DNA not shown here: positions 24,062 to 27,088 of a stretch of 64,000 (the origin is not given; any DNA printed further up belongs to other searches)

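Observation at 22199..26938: Acyl-CoA synthetase translationally coupled to a stand-alone cytoplasmic molybdopterin oxidoreductase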

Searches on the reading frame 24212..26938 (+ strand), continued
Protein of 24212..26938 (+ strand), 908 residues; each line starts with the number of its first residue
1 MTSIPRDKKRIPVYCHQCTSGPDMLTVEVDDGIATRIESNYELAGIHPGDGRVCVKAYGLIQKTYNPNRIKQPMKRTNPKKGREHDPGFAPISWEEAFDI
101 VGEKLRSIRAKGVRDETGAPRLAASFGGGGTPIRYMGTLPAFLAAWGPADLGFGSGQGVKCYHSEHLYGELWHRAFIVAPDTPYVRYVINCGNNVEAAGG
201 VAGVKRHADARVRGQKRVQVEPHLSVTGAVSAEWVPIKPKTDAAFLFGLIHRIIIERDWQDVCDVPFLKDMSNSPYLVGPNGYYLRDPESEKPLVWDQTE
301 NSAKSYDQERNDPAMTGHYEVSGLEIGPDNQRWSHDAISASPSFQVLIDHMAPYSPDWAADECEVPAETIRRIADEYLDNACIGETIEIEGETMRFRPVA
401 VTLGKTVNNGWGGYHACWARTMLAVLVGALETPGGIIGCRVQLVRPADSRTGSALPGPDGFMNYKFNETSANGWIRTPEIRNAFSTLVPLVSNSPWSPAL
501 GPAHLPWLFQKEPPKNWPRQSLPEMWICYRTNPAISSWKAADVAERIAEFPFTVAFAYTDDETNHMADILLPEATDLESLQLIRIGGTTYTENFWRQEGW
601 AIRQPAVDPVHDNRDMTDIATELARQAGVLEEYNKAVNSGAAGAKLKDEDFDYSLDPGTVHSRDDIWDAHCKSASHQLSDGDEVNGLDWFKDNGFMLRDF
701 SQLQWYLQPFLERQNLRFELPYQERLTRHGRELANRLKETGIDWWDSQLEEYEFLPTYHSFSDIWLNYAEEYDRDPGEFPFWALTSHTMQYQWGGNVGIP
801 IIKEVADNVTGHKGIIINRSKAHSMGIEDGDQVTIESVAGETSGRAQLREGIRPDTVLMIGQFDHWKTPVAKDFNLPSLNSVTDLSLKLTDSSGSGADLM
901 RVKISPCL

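Call 9: find_homologous_proteins(query=window:24212-26938:+)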
Query window:24212-26938:+ (908 aa): 2866 proteins with E <= 0.001 among 8000 candidates; the best 120 are listed.
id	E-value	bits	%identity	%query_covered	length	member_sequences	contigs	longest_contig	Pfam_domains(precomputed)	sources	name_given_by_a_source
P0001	0.0e+0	1942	91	97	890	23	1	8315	PF00384.28,PF01568.28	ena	-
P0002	0.0e+0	1832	85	97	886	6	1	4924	PF00384.28,PF01568.28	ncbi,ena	-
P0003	0.0e+0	1631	73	99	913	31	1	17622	PF00384.28,PF01568.28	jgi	jgi:phenylacetyl-CoA:acceptor oxidoreductase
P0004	0.0e+0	1629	91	82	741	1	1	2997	PF00384.28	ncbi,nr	ncbi:MAG: molybdopterin-dependent oxidoreductase, partial [Rhodospirillales bacterium]|nr:molybdopte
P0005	0.0e+0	1614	73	99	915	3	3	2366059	PF00384.28,PF01568.28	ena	-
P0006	0.0e+0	1592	71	99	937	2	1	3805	PF00384.28,PF01568.28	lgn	-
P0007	0.0e+0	1591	72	99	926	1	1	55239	PF00384.28,PF01568.28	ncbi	-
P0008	0.0e+0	1590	71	99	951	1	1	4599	PF00384.28,PF01568.28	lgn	-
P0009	0.0e+0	1589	71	99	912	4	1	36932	PF00384.28,PF01568.28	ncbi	ncbi:MAG TPA: molybdopterin-dependent oxidoreductase [Alphaproteobacteria bacterium]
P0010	0.0e+0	1587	72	99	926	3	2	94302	PF00384.28,PF01568.28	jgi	jgi:phenylacetyl-CoA:acceptor oxidoreductase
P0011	0.0e+0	1578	70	99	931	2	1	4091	PF00384.28,PF01568.28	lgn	-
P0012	0.0e+0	1578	71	99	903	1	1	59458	PF00384.28,PF01568.28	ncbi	-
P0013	0.0e+0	1578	71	99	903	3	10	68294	PF00384.28,PF01568.28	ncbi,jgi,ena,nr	ncbi:MAG: molybdopterin oxidoreductase [Betaproteobacteria bacterium RIFCSPHIGHO2_12_FULL_69_13]|nr:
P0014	0.0e+0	1578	72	99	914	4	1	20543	PF00384.28,PF01568.28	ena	-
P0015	0.0e+0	1577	70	99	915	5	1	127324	PF00384.28,PF01568.28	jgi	-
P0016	0.0e+0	1576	71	99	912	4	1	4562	PF00384.28,PF01568.28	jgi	jgi:phenylacetyl-CoA:acceptor oxidoreductase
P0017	0.0e+0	1573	71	99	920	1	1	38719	PF00384.28,PF01568.28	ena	-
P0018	0.0e+0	1572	70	99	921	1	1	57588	PF00384.28,PF01568.28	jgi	jgi:phenylacetyl-CoA:acceptor oxidoreductase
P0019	0.0e+0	1569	71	99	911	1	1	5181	PF00384.28,PF01568.28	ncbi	-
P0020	0.0e+0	1568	71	99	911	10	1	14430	PF00384.28,PF01568.28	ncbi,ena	-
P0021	0.0e+0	1565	71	99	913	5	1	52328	PF00384.28,PF01568.28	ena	-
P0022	0.0e+0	1563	70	99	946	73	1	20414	PF00384.28,PF01568.28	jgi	-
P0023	0.0e+0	1560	71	99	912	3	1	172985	PF00384.28,PF01568.28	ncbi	-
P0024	0.0e+0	1558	69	100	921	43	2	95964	PF00384.28,PF01568.28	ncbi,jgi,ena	-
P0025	0.0e+0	1556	71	99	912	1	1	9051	PF00384.28,PF01568.28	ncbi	-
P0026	0.0e+0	1555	70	99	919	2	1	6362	PF00384.28,PF01568.28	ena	-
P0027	0.0e+0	1553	70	99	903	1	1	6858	PF00384.28,PF01568.28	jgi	jgi:phenylacetyl-CoA:acceptor oxidoreductase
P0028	0.0e+0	1553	70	99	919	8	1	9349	PF00384.28,PF01568.28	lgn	-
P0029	0.0e+0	1550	70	99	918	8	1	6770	PF00384.28,PF01568.28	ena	-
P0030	0.0e+0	1550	69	99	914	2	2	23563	PF00384.28,PF01568.28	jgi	jgi:phenylacetyl-CoA:acceptor oxidoreductase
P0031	0.0e+0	1550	70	99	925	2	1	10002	PF00384.28,PF01568.28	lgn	-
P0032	0.0e+0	1550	70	99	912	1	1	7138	PF00384.28,PF01568.28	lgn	-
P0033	0.0e+0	1550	70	99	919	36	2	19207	PF00384.28,PF01568.28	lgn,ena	-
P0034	0.0e+0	1549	70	99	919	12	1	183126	PF00384.28,PF01568.28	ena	-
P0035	0.0e+0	1548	69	99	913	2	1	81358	PF00384.28,PF01568.28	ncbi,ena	-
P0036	0.0e+0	1547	68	99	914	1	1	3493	PF00384.28,PF01568.28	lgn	-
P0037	0.0e+0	1546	70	99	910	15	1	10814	PF00384.28,PF01568.28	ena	-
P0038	0.0e+0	1546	70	99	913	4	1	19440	PF00384.28,PF01568.28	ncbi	-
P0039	0.0e+0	1545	70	99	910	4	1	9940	PF00384.28,PF01568.28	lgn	-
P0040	0.0e+0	1545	69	99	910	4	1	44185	PF00384.28,PF01568.28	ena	-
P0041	0.0e+0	1545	70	99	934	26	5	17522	PF00384.28,PF01568.28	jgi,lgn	-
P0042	0.0e+0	1542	69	99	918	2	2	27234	PF00384.28,PF01568.28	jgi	jgi:phenylacetyl-CoA:acceptor oxidoreductase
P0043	0.0e+0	1540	68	99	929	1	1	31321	PF00384.28,PF01568.28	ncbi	-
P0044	0.0e+0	1538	70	99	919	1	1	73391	PF00384.28,PF01568.28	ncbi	-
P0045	0.0e+0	1538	69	99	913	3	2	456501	PF00384.28,PF01568.28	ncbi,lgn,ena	-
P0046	0.0e+0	1536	69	99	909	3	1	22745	PF00384.28,PF01568.28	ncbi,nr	ncbi:MAG: molybdopterin-dependent oxidoreductase [Burkholderiales bacterium]|nr:molybdopterin-depend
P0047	0.0e+0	1534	69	99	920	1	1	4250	PF00384.28,PF01568.28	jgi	jgi:phenylacetyl-CoA:acceptor oxidoreductase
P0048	0.0e+0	1534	69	99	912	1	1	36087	PF00384.28,PF01568.28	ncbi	ncbi:MAG: molybdopterin-dependent oxidoreductase [Sphingomonadales bacterium]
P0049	0.0e+0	1533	69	99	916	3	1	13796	PF00384.28,PF01568.28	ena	-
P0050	0.0e+0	1531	68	99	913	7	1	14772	PF00384.28,PF01568.28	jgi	-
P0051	0.0e+0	1530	68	100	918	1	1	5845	PF00384.28,PF01568.28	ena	-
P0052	0.0e+0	1529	69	99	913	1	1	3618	PF00384.28,PF01568.28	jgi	-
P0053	0.0e+0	1528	69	99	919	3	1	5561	PF00384.28,PF01568.28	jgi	jgi:phenylacetyl-CoA:acceptor oxidoreductase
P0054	0.0e+0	1528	69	99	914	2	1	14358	PF00384.28,PF01568.28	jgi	jgi:phenylacetyl-CoA:acceptor oxidoreductase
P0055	0.0e+0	1528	69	100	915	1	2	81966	PF00384.28,PF01568.28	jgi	jgi:phenylacetyl-CoA:acceptor oxidoreductase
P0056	0.0e+0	1528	68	99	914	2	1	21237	PF00384.28,PF01568.28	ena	-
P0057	0.0e+0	1527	68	99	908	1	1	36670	PF00384.28,PF01568.28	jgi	jgi:phenylacetyl-CoA:acceptor oxidoreductase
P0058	0.0e+0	1526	69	99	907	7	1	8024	PF00384.28,PF01568.28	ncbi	-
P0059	0.0e+0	1526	68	99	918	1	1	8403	PF00384.28,PF01568.28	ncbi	-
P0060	0.0e+0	1525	68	99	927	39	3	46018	PF00384.28,PF01568.28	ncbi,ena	-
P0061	0.0e+0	1525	68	100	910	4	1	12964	PF00384.28,PF01568.28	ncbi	-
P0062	0.0e+0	1525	69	99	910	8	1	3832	PF00384.28,PF01568.28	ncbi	-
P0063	0.0e+0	1525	69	99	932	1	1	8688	PF00384.28,PF01568.28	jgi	jgi:phenylacetyl-CoA:acceptor oxidoreductase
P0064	0.0e+0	1522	69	100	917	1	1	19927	PF00384.28,PF01568.28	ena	-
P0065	0.0e+0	1522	69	100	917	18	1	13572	PF00384.28,PF01568.28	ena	-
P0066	0.0e+0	1521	69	99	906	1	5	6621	PF00384.28,PF01568.28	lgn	-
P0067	0.0e+0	1521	68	99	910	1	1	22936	PF00384.28,PF01568.28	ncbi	ncbi:MAG: molybdopterin-dependent oxidoreductase [Burkholderiales bacterium]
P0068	0.0e+0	1519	70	99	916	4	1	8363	PF00384.28,PF01568.28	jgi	jgi:phenylacetyl-CoA:acceptor oxidoreductase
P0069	0.0e+0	1518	67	99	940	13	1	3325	PF00384.28,PF01568.28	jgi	jgi:phenylacetyl-CoA:acceptor oxidoreductase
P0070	0.0e+0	1517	68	99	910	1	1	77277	PF00384.28,PF01568.28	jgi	-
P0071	0.0e+0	1516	68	99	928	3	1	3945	PF00384.28,PF01568.28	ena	-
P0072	0.0e+0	1516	69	99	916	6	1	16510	PF00384.28,PF01568.28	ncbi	ncbi:MAG TPA: molybdopterin-dependent oxidoreductase [Burkholderiales bacterium]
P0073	0.0e+0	1515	70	98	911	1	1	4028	PF00384.28,PF01568.28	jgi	jgi:phenylacetyl-CoA:acceptor oxidoreductase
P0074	0.0e+0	1515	68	99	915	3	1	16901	PF00384.28,PF01568.28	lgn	-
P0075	0.0e+0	1515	68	98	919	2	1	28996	PF00384.28,PF01568.28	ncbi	-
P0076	0.0e+0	1514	68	99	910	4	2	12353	PF00384.28,PF01568.28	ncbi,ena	-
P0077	0.0e+0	1514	68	98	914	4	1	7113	PF00384.28,PF01568.28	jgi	jgi:phenylacetyl-CoA:acceptor oxidoreductase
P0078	0.0e+0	1513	70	99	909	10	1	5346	PF00384.28,PF01568.28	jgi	jgi:phenylacetyl-CoA:acceptor oxidoreductase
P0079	0.0e+0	1513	68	99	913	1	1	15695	PF00384.28,PF01568.28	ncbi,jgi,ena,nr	ncbi:MAG: molybdopterin-dependent oxidoreductase [Alphaproteobacteria bacterium]|jgi:phenylacetyl-Co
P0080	0.0e+0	1512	69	99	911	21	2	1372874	PF00384.28,PF01568.28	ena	-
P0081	0.0e+0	1512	68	99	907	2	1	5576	PF00384.28,PF01568.28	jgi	jgi:phenylacetyl-CoA:acceptor oxidoreductase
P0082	0.0e+0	1511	68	100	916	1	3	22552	PF00384.28,PF01568.28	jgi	jgi:phenylacetyl-CoA:acceptor oxidoreductase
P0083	0.0e+0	1511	69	98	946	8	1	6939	PF00384.28,PF01568.28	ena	-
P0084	0.0e+0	1511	68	99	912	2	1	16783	PF00384.28,PF01568.28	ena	-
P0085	0.0e+0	1510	67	99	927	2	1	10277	PF00384.28,PF01568.28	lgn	-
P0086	0.0e+0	1509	67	99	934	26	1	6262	PF00384.28,PF01568.28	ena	-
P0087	0.0e+0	1509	70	99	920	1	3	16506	PF00384.28,PF01568.28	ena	-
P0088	0.0e+0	1509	69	99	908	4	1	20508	PF00384.28,PF01568.28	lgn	-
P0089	0.0e+0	1508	67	99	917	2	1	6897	PF00384.28,PF01568.28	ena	-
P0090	0.0e+0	1508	68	99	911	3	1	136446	PF00384.28,PF01568.28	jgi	jgi:phenylacetyl-CoA:acceptor oxidoreductase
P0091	0.0e+0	1508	67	99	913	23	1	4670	PF00384.28,PF01568.28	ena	-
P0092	0.0e+0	1508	68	99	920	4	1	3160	PF00384.28,PF01568.28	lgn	-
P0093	0.0e+0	1507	67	99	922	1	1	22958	PF00384.28,PF01568.28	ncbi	ncbi:MAG: molybdopterin-dependent oxidoreductase [Alphaproteobacteria bacterium]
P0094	0.0e+0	1507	68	99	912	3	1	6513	PF00384.28,PF01568.28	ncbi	-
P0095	0.0e+0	1507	69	99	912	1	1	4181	PF00384.28,PF01568.28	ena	-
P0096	0.0e+0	1507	68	98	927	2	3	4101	PF00384.28,PF01568.28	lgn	-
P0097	0.0e+0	1506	68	99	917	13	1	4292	PF00384.28,PF01568.28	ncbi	-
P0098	0.0e+0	1506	69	99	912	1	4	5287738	PF00384.28,PF01568.28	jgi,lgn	-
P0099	0.0e+0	1505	68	99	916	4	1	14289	PF00384.28,PF01568.28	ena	-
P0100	0.0e+0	1504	67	99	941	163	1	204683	PF00384.28,PF01568.28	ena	-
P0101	0.0e+0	1504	67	99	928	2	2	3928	PF00384.28,PF01568.28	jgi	-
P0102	0.0e+0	1504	68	99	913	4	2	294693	PF00384.28,PF01568.28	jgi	jgi:phenylacetyl-CoA:acceptor oxidoreductase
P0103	0.0e+0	1503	69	99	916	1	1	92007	PF00384.28,PF01568.28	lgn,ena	-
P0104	0.0e+0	1503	68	99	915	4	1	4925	PF00384.28,PF01568.28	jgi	jgi:phenylacetyl-CoA:acceptor oxidoreductase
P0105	0.0e+0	1503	68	99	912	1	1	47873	PF00384.28,PF01568.28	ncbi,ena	-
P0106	0.0e+0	1502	67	99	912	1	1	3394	PF00384.28,PF01568.28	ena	-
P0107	0.0e+0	1501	68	99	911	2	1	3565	PF00384.28,PF01568.28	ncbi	-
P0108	0.0e+0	1500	69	99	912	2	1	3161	PF00384.28,PF01568.28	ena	-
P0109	0.0e+0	1500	68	99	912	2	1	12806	PF00384.28,PF01568.28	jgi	jgi:phenylacetyl-CoA:acceptor oxidoreductase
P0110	0.0e+0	1500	67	98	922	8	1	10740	PF00384.28,PF01568.28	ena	-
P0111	0.0e+0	1499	69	99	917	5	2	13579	PF00384.28,PF01568.28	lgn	-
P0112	0.0e+0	1499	68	99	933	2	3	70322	PF00384.28,PF01568.28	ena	-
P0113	0.0e+0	1499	68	99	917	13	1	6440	PF00384.28,PF01568.28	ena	-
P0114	0.0e+0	1498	67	99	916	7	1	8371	PF00384.28,PF01568.28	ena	-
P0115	0.0e+0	1497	68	99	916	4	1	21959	PF00384.28,PF01568.28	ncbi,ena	-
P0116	0.0e+0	1497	67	99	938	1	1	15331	PF00384.28,PF01568.28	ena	-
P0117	0.0e+0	1496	68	99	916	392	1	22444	PF00384.28,PF01568.28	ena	-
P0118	0.0e+0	1495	67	99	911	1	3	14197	PF00384.28,PF01568.28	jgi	jgi:phenylacetyl-CoA:acceptor oxidoreductase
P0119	0.0e+0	1493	68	97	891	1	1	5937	PF00384.28,PF01568.28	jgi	jgi:phenylacetyl-CoA:acceptor oxidoreductase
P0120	0.0e+0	1493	67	99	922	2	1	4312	PF00384.28,PF01568.28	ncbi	-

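Call 11: find_encoding_contigs(protein=P0005, flank=10000, max_places=3)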
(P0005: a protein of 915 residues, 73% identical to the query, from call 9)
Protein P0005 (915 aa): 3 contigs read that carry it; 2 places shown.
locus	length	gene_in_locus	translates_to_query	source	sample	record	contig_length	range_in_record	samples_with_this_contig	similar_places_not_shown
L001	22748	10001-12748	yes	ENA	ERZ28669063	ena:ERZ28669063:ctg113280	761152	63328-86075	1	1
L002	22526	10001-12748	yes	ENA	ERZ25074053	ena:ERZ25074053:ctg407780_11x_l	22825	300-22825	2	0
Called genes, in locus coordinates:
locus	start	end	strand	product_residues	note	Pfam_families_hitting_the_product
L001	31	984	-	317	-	PF01548:DEDD_Tnp_IS110, PF02371:Transposase_20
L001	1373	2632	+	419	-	PF02353:CMAS, PF13489:Methyltransf_23, PF13847:Methyltransf_31, PF08241:Methyltransf_11, PF08242:Methyltransf_12, PF13649:Methyltransf_25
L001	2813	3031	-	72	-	-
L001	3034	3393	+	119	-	-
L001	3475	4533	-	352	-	-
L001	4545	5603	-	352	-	-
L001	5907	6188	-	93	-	PF24696:UGSC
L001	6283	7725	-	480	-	PF16952:Gln-synt_N_2 (weak), PF00120:Gln-synt_C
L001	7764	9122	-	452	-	PF00355:Rieske, PF11723:Aromatic_hydrox (weak), PF19301:LigXa_C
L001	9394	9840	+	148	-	-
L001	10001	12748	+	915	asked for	PF00384:Molybdopterin, PF01568:Molydop_binding (weak)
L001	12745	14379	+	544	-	PF12797:Fer4_2 (faint), PF12838:Fer4_7 (faint), PF13187:Fer4_9 (faint), PF13237:Fer4_10 (faint), PF13247:Fer4_11, PF00037:Fer4 (weak), PF12837:Fer4_6 (weak)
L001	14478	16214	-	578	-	PF01019:G_glu_transpept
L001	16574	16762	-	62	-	-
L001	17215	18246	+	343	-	-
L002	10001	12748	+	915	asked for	PF00384:Molybdopterin, PF01568:Molydop_binding (weak)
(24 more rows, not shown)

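Call 14: find_related_loci(query=A1, collection=genome_contigs, flank=10000)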
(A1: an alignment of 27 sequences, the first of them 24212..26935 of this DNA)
Query A1 (908 aa) in genome_contigs; peptide patterns used: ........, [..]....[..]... (x = any residue, [..] = any of these).
437 stretches matched a pattern; 377 encode a relative of the query (tblastn E <= 1e-3); the best 80 are kept; 80 distinct loci.
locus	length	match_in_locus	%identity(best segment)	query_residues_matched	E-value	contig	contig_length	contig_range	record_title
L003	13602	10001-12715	91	1-905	0e+0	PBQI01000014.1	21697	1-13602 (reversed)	MAG: Rhodospirillaceae bacterium isolate NP992 44527, whole genome shotgun sequence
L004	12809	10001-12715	87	1-905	0e+0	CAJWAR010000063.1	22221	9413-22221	MAG TPA_asm: uncultured Rhodospirillaceae bacterium isolate ERR599062_bin.37_MetaBAT_v2.12.1_MAG genome assembly, contig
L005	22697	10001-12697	73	7-905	0e+0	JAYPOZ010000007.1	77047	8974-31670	MAG: Rickettsiales bacterium isolate 139572_S173_metabat_bins_sens.tsv.117_sub NODE_250_length_77047_cov_7.260741, whole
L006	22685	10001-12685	72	7-905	0e+0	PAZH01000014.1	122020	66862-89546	MAG: Rhodospirillaceae bacterium isolate SP8 140039, whole genome shotgun sequence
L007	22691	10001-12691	72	8-904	0e+0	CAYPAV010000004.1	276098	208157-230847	MAG TPA_asm: uncultured Rhodospirillaceae bacterium isolate SRP200020_co5_212 genome assembly, contig: NODE_26_length_27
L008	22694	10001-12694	71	7-904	0e+0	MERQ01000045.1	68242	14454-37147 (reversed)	MAG: Betaproteobacteria bacterium RIFCSPLOWO2_12_FULL_68_20 rifcsplowo2_12_scaffold_261, whole genome shotgun sequence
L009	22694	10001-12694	71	7-904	0e+0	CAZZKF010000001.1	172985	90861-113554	MAG TPA_asm: uncultured Alphaproteobacteria bacterium isolate SRP216583_co2_68 genome assembly, contig: NODE_9_length_17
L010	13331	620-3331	70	4-904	0e+0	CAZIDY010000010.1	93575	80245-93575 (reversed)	MAG TPA_asm: uncultured Limnobacter sp. isolate binchicken_co350_89 genome assembly, contig: NODE_342_length_93575_cov_5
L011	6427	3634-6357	69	1-907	0e+0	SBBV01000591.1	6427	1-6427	MAG: Candidatus Odyssella thessalonicensis isolate Bin_9_1 Hy_contig27969, whole genome shotgun sequence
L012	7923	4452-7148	70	9-904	0e+0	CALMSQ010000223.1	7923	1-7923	MAG TPA_asm: uncultured Burkholderiales bacterium isolate SRR2107171_bin.63_CONCOCT_v1.1_MAG genome assembly, contig: ER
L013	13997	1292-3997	70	3-904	0e+0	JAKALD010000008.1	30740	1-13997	MAG: Proteobacteria bacterium isolate WY5.bin10 NODE_2154_length_30740_cov_1.590435, whole genome shotgun sequence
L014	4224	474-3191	69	1-904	0e+0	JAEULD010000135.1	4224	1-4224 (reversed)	MAG: Candidatus Odyssella sp. isolate new MAG-112 k141_185003, whole genome shotgun sequence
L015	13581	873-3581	70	5-904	0e+0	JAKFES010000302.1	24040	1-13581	MAG: Burkholderiaceae bacterium isolate LC079 contig-124_1832, whole genome shotgun sequence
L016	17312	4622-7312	70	8-904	0e+0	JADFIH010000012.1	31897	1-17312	MAG: Proteobacteria bacterium isolate B38T1L10 B38T1L10_NODE1611, whole genome shotgun sequence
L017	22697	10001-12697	70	8-904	0e+0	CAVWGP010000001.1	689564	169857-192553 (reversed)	MAG: uncultured Alphaproteobacteria bacterium isolate MFD04651.bin.1.173 genome assembly, contig: contig_1359, whole gen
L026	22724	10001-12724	68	2-904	0e+0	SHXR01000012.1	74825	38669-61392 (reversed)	MAG: Betaproteobacteria bacterium isolate Baikal-deep-G98 BACOMB-C1139, whole genome shotgun sequence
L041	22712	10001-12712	67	2-904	0e+0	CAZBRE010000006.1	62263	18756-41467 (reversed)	MAG TPA_asm: uncultured Alphaproteobacteria bacterium isolate binchicken_co262_60 genome assembly, contig: NODE_320_leng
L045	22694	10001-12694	67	8-905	0e+0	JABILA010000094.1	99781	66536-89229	MAG: Alphaproteobacteria bacterium isolate SI054_bin61 k141_1038765, whole genome shotgun sequence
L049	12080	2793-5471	68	12-904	0e+0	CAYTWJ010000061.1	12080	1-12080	MAG TPA_asm: uncultured Rhodospirillaceae bacterium isolate binchicken_co107_23 genome assembly, contig: NODE_12117_leng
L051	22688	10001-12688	67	10-904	0e+0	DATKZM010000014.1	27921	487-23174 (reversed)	MAG TPA_asm: Alphaproteobacteria bacterium isolate SMAG_U14245 k141_3341600, whole genome shotgun sequence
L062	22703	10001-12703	68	6-904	0e+0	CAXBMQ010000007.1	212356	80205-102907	MAG TPA_asm: uncultured Rhodospirillaceae bacterium isolate ERR2762121_concoct_63 genome assembly, contig: ERZ3421540.14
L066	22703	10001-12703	68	6-904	0e+0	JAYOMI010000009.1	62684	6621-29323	MAG: Rhodospirillaceae bacterium isolate 139571_S172_concoct_bins.tsv.189 NODE_355_length_62684_cov_4.756694, whole geno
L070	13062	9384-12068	67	11-904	0e+0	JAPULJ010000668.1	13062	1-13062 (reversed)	MAG: Alphaproteobacteria bacterium isolate KW1-S21_141 KW1-S21_141_cg668, whole genome shotgun sequence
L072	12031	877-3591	67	3-905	0e+0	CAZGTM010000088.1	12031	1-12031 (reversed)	MAG TPA_asm: uncultured Rhodospirillaceae bacterium isolate SRP077602_co8_95 genome assembly, contig: NODE_7591_length_1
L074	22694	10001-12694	66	7-904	0e+0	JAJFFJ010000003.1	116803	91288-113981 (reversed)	MAG: Alphaproteobacteria bacterium isolate OFTM385 OFTM385_2, whole genome shotgun sequence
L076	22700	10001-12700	68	7-904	0e+0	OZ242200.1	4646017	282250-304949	MAG: Alphaproteobacteria bacterium isolate c7213ef7-7b21-4b7f-b524-caa2f272e1da genome assembly, chromosome: 1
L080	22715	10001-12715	66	3-905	0e+0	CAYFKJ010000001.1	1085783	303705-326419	MAG TPA_asm: uncultured Rhodospirillaceae bacterium isolate ERP019367_co1_18 genome assembly, contig: NODE_3_length_1085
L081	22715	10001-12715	66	3-905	0e+0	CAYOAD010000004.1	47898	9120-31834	MAG TPA_asm: uncultured Rhodospirillaceae bacterium isolate SRP167671_co2_244 genome assembly, contig: NODE_940_length_4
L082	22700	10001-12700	68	7-904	0e+0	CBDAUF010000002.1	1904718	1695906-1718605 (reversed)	MAG: Alphaproteobacteria bacterium isolate da7f95fe-6377-4274-8bb6-9737539f4857 genome assembly, contig: contig_2, whole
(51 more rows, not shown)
